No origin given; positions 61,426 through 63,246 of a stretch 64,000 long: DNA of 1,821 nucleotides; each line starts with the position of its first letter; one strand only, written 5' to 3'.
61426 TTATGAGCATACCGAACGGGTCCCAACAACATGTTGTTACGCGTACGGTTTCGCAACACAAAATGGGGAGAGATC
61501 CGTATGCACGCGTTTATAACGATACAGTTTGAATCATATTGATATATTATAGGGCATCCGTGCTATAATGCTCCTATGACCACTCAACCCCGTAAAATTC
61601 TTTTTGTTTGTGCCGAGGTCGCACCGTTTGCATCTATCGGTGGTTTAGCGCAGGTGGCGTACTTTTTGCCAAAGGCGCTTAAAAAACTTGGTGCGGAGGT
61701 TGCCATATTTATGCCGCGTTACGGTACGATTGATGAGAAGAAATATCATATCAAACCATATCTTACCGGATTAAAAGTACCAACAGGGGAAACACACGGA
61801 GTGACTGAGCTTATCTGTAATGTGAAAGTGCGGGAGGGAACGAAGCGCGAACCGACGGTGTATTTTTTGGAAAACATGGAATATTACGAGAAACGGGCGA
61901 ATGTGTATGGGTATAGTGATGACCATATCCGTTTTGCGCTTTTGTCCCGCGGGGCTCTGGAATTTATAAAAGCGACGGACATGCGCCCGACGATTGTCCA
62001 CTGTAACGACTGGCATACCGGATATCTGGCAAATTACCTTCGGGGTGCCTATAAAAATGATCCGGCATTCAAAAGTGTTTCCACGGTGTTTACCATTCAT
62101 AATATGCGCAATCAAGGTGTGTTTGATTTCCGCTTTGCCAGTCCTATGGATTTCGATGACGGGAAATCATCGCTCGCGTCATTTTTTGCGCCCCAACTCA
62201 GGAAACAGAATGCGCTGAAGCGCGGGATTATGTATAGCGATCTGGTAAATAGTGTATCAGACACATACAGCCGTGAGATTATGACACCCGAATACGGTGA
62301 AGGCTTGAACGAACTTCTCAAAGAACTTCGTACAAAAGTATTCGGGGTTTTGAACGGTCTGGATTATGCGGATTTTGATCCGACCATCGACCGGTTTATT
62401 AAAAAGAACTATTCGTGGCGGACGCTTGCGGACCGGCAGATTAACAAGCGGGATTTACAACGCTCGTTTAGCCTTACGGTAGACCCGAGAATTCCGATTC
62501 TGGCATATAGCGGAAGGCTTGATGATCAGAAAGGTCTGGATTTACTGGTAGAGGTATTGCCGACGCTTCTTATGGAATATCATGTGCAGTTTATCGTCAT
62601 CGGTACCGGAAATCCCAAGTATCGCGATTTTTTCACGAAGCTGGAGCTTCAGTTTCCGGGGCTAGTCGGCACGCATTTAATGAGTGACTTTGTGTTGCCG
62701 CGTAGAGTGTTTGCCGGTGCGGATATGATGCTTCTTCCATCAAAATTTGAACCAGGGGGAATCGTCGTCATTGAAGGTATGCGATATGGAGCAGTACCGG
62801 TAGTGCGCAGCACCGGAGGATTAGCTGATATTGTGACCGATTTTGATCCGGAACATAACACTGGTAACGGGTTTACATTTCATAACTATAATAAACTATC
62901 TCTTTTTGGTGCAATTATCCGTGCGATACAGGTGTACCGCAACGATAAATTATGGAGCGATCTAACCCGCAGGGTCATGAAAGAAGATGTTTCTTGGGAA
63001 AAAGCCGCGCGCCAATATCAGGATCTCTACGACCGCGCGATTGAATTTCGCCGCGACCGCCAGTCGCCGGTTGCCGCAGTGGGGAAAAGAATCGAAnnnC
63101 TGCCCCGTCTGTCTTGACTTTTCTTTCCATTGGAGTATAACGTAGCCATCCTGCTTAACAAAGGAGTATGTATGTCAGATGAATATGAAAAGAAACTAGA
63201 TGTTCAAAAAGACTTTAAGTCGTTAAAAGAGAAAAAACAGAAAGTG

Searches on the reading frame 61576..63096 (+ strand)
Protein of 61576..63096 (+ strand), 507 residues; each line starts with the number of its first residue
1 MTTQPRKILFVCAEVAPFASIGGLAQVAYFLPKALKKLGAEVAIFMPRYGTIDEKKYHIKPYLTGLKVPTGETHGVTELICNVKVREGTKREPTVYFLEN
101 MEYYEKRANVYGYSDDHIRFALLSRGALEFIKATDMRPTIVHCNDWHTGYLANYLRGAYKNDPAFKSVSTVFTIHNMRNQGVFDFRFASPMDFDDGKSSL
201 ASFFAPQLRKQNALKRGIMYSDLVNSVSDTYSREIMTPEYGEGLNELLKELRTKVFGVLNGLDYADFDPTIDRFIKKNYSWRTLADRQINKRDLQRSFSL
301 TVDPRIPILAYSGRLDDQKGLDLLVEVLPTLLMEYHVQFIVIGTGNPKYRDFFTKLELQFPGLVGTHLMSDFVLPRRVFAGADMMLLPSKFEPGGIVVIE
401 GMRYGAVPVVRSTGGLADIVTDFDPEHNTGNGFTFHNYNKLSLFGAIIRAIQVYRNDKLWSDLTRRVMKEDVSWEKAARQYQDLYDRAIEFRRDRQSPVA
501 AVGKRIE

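Call 10: search_protein_families(library=pfam, proteins=[window:61576-63096:+], max_evalue=0.01)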
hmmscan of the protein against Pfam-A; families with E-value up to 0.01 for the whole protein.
window:61576-63096:+ (507 aa): 6 families
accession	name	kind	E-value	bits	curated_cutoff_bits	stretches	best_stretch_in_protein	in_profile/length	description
PF08323.17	Glyco_transf_5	-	1.6e-68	231.5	22.7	1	7-250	1-239/239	Starch synthase catalytic domain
PF00534.26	Glycos_transf_1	-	1e-17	64.7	26.4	1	305-452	14-157/172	Glycosyl transferases group 1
PF13692.12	Glyco_trans_1_4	-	9.7e-15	55.5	27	1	307-451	2-140/142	Glycosyl transferases group 1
PF13439.12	Glyco_transf_4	-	4.6e-06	27.2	28.5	1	21-179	1-108/170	Glycosyltransferase Family 4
PF20706.3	GT4-conflict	-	0.00026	20.5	26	1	310-480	201-384/385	Family 4 Glycosyltransferase in conflict systems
PF13579.12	Glyco_trans_4_4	-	0.003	18.3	29.7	0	22-202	1-115/158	Glycosyl transferase 4-like domain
